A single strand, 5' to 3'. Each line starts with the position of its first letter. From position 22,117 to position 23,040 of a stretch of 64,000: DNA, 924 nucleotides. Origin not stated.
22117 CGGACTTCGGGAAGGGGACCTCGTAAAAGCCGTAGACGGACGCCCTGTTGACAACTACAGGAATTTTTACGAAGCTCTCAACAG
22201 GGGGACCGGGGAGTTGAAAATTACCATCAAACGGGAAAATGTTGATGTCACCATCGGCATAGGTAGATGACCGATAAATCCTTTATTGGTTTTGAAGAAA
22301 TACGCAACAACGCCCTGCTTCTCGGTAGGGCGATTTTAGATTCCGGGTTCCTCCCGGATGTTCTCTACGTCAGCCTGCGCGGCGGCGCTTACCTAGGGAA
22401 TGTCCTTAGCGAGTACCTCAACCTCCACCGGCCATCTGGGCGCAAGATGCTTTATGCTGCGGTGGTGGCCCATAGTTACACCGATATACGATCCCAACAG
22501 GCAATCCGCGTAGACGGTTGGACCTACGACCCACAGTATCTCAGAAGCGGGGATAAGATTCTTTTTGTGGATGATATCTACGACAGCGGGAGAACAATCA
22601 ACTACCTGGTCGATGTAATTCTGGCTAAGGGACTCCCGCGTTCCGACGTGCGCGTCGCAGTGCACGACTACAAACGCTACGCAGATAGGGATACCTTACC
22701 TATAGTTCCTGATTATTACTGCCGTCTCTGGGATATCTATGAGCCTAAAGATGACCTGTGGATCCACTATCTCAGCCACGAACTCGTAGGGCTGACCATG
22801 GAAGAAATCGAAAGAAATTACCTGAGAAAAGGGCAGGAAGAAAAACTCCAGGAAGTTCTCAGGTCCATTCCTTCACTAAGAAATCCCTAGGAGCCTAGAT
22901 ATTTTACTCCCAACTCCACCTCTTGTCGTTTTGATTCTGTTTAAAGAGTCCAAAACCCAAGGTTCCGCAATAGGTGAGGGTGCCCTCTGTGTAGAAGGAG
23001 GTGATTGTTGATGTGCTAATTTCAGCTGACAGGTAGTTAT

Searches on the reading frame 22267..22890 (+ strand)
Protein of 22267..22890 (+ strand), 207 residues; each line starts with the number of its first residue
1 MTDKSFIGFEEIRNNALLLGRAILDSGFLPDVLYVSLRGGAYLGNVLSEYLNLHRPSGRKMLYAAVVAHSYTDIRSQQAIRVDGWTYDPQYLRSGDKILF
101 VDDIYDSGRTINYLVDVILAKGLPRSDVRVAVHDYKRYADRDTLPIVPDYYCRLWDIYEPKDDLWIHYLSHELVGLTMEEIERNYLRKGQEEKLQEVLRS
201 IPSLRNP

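Call 58: search_protein_families(library=pfam, proteins=[window:22267-22890:+], max_evalue=0.001)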
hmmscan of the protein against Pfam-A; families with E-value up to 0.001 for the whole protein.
window:22267-22890:+ (207 aa): 1 family
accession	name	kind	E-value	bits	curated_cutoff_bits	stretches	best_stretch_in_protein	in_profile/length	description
PF00156.33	Pribosyltran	-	3.1e-06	27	26.3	1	30-132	30-122/158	Phosphoribosyl transferase domain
